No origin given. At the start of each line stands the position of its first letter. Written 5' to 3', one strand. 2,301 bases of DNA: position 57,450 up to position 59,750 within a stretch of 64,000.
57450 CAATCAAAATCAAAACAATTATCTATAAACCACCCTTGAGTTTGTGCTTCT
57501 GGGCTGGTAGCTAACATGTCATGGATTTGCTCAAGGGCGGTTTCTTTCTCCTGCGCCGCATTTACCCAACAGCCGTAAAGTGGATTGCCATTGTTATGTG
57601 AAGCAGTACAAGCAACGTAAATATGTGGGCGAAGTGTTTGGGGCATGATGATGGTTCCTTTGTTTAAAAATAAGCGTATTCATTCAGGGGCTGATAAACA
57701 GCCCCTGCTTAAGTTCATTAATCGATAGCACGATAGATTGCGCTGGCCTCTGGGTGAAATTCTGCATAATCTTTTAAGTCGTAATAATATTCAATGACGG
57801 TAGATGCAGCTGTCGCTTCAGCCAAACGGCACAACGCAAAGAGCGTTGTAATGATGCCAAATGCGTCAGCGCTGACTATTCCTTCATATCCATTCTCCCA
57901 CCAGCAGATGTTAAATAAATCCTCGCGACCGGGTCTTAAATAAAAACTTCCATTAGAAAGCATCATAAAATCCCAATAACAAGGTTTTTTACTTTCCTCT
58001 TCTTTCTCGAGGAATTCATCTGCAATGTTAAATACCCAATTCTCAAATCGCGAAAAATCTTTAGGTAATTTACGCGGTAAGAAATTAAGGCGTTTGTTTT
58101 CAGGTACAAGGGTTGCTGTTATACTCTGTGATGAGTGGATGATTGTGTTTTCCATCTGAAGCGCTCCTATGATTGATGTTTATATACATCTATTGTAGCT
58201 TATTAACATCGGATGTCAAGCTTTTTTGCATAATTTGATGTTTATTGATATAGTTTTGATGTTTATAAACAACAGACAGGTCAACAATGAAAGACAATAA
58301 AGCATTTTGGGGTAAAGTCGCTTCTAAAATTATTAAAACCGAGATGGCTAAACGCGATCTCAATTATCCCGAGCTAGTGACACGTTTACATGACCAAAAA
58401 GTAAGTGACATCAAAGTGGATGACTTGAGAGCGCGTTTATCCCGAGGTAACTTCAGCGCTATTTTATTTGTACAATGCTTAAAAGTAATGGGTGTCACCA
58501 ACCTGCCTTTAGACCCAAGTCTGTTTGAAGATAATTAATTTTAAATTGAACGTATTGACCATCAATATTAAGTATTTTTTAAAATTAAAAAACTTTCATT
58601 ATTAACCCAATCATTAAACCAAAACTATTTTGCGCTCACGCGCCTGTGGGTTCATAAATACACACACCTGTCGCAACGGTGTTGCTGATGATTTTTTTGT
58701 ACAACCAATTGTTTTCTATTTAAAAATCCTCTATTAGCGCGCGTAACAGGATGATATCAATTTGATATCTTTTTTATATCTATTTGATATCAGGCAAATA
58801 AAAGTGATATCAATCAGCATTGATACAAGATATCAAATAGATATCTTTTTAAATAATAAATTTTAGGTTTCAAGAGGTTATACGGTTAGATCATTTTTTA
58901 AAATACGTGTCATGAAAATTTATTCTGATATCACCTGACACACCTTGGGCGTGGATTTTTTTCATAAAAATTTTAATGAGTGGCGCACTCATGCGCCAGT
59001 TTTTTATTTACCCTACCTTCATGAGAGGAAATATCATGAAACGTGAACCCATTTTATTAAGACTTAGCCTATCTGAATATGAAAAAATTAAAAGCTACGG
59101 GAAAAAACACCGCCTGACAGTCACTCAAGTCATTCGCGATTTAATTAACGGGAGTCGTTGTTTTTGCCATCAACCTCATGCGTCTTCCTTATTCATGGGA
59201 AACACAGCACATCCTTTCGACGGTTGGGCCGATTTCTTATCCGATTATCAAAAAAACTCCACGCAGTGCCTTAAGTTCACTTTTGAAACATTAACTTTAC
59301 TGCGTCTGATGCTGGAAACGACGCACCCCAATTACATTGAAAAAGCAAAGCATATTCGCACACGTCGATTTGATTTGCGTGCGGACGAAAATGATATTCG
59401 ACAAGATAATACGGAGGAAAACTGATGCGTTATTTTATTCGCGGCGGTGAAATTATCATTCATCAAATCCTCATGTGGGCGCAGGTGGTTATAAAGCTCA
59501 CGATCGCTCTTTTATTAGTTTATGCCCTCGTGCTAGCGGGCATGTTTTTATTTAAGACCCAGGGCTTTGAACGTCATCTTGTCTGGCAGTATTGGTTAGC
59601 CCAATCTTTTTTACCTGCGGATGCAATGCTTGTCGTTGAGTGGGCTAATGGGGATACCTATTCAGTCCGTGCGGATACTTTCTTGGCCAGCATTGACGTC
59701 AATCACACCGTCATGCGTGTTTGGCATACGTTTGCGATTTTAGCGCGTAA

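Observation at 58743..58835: Array of three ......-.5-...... palindromes upstream of mobC-T4CP-relaxase: a candidate oriT or operator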

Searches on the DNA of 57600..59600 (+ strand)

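Call 10: search_dna_similar(query=window:58500-59500:+, collection=plasmids, mode=distant)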
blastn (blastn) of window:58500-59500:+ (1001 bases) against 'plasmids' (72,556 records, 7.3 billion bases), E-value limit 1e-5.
No match.

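Call 93: search_rna_families(source=window, start=57600, end=59600, threshold=evalue, max_evalue=1)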
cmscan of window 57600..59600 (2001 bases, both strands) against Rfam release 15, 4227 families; matches with E-value up to 1: 3.
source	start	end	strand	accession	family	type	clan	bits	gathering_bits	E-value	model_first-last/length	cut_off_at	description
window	58752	58794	+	RF03803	MIR1886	Gene; miRNA;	-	23.7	62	0.11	1-52/52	no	MIR1886 microRNA precursor family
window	58774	58828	-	RF01192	SNORD11B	Gene; snRNA; snoRNA; CD-box;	CL00103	22.4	50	0.84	1-87/87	no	Small nucleolar RNA SNORD11B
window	58123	58201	+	RF01423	snoR117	Gene; snRNA; snoRNA; CD-box;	-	19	42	0.84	1-80/80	no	small nucleolar RNA snoR117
